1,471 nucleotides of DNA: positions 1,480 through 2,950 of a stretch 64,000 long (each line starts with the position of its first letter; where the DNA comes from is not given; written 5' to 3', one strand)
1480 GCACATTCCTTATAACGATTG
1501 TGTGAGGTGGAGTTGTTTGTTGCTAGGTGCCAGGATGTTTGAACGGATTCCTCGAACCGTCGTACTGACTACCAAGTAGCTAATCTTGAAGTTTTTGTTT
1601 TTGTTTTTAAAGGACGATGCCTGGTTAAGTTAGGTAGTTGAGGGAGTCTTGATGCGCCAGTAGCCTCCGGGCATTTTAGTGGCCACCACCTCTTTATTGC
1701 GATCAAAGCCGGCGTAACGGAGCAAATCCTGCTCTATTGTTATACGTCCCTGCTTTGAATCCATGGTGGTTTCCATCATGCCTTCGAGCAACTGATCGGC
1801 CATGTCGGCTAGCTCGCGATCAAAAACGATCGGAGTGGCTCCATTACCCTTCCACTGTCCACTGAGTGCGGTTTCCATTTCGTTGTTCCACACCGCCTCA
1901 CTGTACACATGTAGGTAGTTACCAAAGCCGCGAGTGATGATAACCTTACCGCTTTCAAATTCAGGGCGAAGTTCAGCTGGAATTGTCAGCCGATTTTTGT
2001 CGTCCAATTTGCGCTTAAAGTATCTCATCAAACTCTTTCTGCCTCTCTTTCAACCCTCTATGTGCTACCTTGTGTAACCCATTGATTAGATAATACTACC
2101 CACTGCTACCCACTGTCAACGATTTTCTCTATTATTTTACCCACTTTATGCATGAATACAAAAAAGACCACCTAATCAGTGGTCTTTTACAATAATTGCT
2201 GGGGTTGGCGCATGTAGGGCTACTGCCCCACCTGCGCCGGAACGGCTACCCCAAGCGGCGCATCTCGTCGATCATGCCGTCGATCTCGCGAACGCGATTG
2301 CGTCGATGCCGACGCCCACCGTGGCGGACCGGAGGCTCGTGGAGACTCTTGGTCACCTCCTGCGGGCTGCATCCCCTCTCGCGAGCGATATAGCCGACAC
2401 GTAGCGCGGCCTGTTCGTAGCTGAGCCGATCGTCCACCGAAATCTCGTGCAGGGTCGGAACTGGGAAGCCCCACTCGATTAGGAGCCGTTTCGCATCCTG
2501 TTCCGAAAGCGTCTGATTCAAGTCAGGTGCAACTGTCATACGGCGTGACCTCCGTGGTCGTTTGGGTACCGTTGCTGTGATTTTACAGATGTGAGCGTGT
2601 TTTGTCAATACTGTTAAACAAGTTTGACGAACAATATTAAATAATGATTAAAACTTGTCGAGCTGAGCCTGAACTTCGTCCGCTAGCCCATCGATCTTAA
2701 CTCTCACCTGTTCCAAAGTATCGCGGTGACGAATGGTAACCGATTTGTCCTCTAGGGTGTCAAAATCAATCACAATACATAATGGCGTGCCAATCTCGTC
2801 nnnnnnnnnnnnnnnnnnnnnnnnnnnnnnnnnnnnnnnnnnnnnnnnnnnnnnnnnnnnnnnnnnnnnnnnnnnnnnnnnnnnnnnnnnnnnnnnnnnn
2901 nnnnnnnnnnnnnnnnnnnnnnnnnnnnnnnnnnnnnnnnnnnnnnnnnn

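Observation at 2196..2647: Isolated 0.4-kb high-GC insertion between mraZ and glyQS using the same promoter module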

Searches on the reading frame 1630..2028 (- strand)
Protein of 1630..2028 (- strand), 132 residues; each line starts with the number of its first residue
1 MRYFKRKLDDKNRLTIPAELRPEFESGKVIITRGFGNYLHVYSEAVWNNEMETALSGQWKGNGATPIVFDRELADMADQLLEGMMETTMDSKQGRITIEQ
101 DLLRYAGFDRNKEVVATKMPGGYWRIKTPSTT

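Call 43: find_related_loci(query=window:1630-2028:-, collection=metagenome_contigs, flank=3500)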
Query window:1630-2028:- (132 aa) in metagenome_contigs; peptide patterns used: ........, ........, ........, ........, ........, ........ (x = any residue, [..] = any of these).
125 stretches matched a pattern; 26 encode a relative of the query (tblastn E <= 1e-3); 26 distinct loci.
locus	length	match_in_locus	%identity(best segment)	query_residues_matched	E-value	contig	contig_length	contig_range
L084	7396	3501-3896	91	1-132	1e-82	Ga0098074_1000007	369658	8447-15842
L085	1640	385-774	80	1-130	4e-77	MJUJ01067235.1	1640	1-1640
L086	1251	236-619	73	1-128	2e-68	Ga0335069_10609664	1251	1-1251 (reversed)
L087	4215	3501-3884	64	1-129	9e-55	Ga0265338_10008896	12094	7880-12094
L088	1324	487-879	61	1-128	3e-54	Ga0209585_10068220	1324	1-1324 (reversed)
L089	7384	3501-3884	60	1-129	2e-52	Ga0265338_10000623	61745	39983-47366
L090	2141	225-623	61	1-130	1e-52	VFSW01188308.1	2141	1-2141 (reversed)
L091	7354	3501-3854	56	1-130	7e-42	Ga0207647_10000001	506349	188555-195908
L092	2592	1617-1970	56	1-130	6e-42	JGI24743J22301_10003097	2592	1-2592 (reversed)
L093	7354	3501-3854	56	1-130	7e-42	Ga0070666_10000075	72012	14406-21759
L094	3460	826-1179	56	1-130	8e-41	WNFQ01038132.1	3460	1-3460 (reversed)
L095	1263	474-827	55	1-130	2e-41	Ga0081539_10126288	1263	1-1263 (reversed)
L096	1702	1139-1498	52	1-132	5e-38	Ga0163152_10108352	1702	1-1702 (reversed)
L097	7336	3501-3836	54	3-127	4e-36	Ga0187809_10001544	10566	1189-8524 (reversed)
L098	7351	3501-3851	47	3-131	6e-36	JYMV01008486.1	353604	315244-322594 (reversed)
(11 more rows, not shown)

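Call 88: search_protein_families(library=pfam, proteins=[L084:2430-2888:+, L087:2304-2885:-, L089:2678-3262:-], max_evalue=0.01)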
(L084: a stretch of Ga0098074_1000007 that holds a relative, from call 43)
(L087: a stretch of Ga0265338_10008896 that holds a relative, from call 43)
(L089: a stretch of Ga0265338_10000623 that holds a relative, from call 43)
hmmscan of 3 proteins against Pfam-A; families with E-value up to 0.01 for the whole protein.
L084:2430-2888:+ (152 aa): 0 families

L087:2304-2885:- (193 aa): 0 families

L089:2678-3262:- (194 aa): 0 families

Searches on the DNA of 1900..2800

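Call 19: search_rna_families(source=window, start=1900, end=2800, threshold=evalue, max_evalue=10)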
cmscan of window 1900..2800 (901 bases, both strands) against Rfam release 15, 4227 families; matches with E-value up to 10: 8.
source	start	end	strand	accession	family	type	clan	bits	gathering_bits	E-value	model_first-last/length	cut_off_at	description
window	2158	2259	-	RF00513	Trp_leader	Cis-reg; leader;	-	22.6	41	0.057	1-100/100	no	Tryptophan operon leader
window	2163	2239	-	RF00043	Plasmid_R1162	Gene; antisense;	-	18.3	55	2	1-75/75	no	R1162-like plasmid antisense RNA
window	2103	2193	+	RF00400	SNORA28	Gene; snRNA; snoRNA; HACA-box;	CL00033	18.3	65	2.1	1-126/126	no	Small nucleolar RNA SNORA28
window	2160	2196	-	RF01388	isrD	Gene; sRNA;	-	18.1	37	0.86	1-51/51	no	isrD Hfq binding RNA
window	2162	2191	-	RF02891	AgrB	Gene; antisense;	-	18.1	40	3.1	52-81/84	no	ArsR-gov region gene B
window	2642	2713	+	RF02292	TtnuCD16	Gene; snRNA; snoRNA; CD-box;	-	17.4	75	0.82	1-58/58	no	Tetrahymena snoRNA TtnuCD16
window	2130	2194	+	RF02054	STnc420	Gene; sRNA;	-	16.9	70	3.3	1-58/58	no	Salmonella enterica sRNA STnc420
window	2127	2188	+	RF02083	OrzO-P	Gene; antitoxin;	-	16.6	60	8.5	1-76/76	no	OrzO-P RNA antitoxin family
